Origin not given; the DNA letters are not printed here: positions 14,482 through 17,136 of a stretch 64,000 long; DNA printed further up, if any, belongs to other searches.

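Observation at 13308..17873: Uncharacterised glycyl radical enzyme operon (activase - GRE - FGGY sugar kinase) with atypical Gly and Cys loops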

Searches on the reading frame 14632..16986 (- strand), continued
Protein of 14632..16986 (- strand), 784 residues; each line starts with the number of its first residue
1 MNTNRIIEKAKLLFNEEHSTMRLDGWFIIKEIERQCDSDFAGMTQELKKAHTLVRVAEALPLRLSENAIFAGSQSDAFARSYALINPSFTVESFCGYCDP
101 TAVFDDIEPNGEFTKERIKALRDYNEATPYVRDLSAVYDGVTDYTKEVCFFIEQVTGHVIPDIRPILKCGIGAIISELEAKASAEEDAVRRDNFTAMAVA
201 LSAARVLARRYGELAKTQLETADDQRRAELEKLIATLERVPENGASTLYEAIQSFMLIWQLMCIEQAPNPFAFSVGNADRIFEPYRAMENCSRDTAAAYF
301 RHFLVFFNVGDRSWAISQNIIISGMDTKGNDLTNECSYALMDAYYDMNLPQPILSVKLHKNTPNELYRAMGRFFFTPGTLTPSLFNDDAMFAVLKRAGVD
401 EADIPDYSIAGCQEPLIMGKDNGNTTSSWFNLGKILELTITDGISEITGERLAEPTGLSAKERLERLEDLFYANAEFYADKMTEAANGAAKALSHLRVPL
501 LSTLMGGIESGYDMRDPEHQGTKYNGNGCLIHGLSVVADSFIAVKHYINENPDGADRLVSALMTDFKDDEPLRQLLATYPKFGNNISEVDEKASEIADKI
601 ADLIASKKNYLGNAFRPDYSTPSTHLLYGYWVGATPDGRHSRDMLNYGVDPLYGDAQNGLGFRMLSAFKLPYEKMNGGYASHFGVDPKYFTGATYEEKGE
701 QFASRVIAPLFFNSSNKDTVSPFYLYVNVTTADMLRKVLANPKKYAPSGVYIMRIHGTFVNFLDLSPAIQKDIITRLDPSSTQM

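Call 7: search_solved_structures(query=window:14632-16986:-, max_evalue=0.001, show_alignments=2)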
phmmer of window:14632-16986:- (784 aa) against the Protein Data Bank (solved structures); distinct sequences matched with E-value up to 0.001: 35.
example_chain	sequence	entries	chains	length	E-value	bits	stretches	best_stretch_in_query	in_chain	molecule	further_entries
1r8w_A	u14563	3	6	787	7.9e-62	212.8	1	42-777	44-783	glycerol dehydratase | B12-independent glycerol dehydratase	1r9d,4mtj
9rco_A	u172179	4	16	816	1.5e-49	172.2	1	156-778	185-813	Glycyl radical protein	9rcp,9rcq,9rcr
2f3o_A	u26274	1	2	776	3.6e-48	167.6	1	151-777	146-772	pyruvate formate-lyase 2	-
8yjo_A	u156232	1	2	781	6.9e-45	156.8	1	149-776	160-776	Probable dehydratase PflD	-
8id1_A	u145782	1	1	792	1.2e-42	149.4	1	196-777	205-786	Formate C-acetyltransferase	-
6vxc_A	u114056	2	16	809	8e-42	146.6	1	186-778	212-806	Trans-4-hydroxy-L-proline dehydratase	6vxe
8id0_A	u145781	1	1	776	9.7e-40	139.8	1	153-778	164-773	formate C-acetyltransferase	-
8iof_A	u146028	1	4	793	2e-38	135.4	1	156-778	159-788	Benzylsuccinate synthase alpha subunit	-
5i2a_A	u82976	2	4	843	5e-37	130.8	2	156-550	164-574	Diol-dehydratase | Diol dehydratase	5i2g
7vua_A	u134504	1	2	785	3.7e-36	127.9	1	157-776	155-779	HplG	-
7kq3_A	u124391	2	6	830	6e-35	123.9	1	160-777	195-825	Isethionate sulfite-lyase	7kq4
9f3w_A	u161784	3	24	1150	6.1e-35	123.9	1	203-776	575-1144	Choline trimethylamine-lyase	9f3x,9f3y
9ht9_A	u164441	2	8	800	1.2e-32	116.3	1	204-776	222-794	Choline trimethylamine-lyase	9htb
9r0v_A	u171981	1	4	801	1.2e-32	116.3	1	204-776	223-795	Choline trimethylamine-lyase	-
6vue_A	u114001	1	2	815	1.3e-32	116.2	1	204-776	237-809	Choline trimethylamine-lyase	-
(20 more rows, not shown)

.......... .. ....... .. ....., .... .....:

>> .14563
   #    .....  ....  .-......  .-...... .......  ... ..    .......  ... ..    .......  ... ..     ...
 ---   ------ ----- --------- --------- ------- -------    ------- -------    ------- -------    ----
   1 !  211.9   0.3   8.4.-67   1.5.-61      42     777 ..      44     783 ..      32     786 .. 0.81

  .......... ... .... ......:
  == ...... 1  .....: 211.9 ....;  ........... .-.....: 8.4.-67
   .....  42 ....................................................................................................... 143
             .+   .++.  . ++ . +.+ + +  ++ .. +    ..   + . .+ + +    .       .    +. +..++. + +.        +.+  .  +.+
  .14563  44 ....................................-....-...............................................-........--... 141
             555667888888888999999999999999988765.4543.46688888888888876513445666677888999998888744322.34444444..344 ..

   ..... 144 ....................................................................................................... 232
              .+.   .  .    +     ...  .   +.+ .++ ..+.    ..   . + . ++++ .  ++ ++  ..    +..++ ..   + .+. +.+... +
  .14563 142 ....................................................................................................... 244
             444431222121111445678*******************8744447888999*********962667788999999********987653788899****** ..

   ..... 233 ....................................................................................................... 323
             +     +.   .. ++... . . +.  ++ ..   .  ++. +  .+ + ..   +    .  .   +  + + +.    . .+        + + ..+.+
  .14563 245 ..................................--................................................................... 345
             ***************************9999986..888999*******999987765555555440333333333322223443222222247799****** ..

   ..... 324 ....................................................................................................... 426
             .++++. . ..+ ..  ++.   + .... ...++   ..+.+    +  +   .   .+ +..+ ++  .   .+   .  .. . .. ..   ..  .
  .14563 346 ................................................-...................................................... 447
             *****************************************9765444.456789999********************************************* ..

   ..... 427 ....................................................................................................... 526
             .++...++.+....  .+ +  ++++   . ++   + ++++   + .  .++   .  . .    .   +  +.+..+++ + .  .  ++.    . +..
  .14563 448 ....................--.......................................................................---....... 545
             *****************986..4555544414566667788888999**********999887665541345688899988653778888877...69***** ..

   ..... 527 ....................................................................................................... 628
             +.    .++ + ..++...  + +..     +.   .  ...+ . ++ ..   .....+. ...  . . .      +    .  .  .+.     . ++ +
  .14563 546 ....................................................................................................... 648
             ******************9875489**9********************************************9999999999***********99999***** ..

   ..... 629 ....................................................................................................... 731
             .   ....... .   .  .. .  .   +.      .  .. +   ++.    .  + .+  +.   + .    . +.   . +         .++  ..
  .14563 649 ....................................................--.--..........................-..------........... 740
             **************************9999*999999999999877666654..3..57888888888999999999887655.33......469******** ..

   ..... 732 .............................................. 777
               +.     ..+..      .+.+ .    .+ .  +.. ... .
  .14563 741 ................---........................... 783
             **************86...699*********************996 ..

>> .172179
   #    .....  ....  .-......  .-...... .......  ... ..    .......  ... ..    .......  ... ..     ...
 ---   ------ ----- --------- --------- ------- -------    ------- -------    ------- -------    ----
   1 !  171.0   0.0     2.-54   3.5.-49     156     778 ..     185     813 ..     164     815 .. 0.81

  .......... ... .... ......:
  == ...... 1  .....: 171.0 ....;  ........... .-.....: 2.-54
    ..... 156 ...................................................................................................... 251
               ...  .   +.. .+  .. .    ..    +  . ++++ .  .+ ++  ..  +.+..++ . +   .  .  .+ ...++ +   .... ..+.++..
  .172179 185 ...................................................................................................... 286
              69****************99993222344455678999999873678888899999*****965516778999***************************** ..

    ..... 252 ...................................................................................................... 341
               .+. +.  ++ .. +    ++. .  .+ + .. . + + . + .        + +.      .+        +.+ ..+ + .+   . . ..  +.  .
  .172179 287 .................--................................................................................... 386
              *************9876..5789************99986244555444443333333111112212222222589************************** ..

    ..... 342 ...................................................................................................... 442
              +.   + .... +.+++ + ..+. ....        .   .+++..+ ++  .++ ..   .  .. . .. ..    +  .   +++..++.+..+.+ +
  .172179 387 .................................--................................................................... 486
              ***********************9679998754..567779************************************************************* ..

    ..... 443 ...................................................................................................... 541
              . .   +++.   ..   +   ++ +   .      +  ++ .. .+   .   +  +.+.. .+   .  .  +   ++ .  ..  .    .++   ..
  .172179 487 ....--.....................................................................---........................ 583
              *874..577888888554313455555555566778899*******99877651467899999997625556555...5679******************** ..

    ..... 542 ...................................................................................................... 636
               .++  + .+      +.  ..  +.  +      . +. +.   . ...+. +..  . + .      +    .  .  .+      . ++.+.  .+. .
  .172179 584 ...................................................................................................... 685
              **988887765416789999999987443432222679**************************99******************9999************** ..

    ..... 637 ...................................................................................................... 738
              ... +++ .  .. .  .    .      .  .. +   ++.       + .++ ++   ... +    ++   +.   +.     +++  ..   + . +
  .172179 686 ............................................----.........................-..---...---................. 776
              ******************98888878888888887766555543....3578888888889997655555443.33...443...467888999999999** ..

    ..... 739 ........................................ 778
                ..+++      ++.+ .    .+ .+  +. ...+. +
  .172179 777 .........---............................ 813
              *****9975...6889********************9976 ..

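Call 9: find_related_loci(query=A1, collection=genome_contigs, flank=10000)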
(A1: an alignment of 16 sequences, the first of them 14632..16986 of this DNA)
Query A1 (784 aa) in genome_contigs; peptide patterns used: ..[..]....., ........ (x = any residue, [..] = any of these).
599 stretches matched a pattern (row limit reached: there are more); 514 encode a relative of the query (tblastn E <= 1e-3); the best 80 are kept; 80 distinct loci.
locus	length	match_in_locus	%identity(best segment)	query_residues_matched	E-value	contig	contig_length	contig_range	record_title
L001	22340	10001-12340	66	5-784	0e+0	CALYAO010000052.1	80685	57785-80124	MAG: uncultured Clostridia bacterium isolate E13__bin180 genome assembly, contig: E13__k127_552428, whole genome shotgun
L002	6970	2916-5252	66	6-784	0e+0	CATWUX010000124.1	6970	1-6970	MAG TPA_asm: uncultured Oscillospiraceae bacterium isolate ERR9578176_bin.28_MetaWRAP_v1.3_MAG genome assembly, contig:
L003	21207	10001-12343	64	4-784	0e+0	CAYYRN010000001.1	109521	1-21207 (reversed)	MAG TPA_asm: uncultured Eubacteriales bacterium isolate SRP225648_co1_582 genome assembly, contig: NODE_192_length_10952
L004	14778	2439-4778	65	5-784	0e+0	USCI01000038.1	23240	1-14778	uncultured Ruminococcaceae bacterium isolate UMGS1591 genome assembly, contig: NODE_1350_length_23240_cov_6.083589, whol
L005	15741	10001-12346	65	4-784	0e+0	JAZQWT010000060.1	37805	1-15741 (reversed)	MAG: Acutalibacteraceae bacterium isolate T1900045165_TC20190159.MAGScoT_cleanbin_000006 SGB_5117_k141_3910329, whole ge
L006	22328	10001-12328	66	5-784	0e+0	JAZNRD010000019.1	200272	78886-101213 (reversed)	MAG: Acutalibacteraceae bacterium isolate T1900044819_TS20190285.MAGScoT_cleanbin_000005 SGB_2835_k141_2255297, whole ge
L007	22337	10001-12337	64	6-784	0e+0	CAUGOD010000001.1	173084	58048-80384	MAG TPA_asm: uncultured Oscillospiraceae bacterium isolate SRR16279974_bin.58_MetaWRAP_v1.3_MAG genome assembly, contig:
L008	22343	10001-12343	64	4-784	0e+0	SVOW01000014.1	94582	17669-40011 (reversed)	MAG: Oscillospiraceae bacterium isolate SIG575 NODE_1288_length_94582_cov_6.858800, whole genome shotgun sequence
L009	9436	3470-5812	63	4-784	0e+0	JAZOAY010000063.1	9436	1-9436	MAG: Acutalibacteraceae bacterium isolate T1900044759_TS20190225.MAGScoT_cleanbin_000070 SGB_2344_k141_1338791, whole ge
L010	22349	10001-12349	64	2-784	0e+0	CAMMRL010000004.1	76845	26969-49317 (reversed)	MAG: uncultured Clostridia bacterium isolate ERR4836886_bin.6_MetaWRAP_v1.1_MAG genome assembly, contig: NODE_83_length_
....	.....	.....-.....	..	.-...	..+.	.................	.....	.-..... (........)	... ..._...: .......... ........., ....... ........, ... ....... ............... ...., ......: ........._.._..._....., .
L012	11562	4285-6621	64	6-784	0e+0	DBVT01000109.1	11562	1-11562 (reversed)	MAG TPA_asm: Mageeibacillus sp. UBA1257 UBA1257_contig_573620, whole genome shotgun sequence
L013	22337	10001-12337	64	5-784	0e+0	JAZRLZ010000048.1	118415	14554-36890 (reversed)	MAG: Acutalibacteraceae bacterium isolate T1900045429_YK20190120.MAGScoT_cleanbin_000008 SGB_7084_k141_1227974, whole ge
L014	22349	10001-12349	64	1-784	0e+0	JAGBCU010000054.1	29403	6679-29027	MAG: Clostridia bacterium isolate RGIG9001 Water_deer_Rectum-3__c471321, whole genome shotgun sequence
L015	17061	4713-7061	64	1-784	0e+0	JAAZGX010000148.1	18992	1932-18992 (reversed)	MAG: Clostridiales bacterium isolate AS15tlH2ME_110 55022_AS15, whole genome shotgun sequence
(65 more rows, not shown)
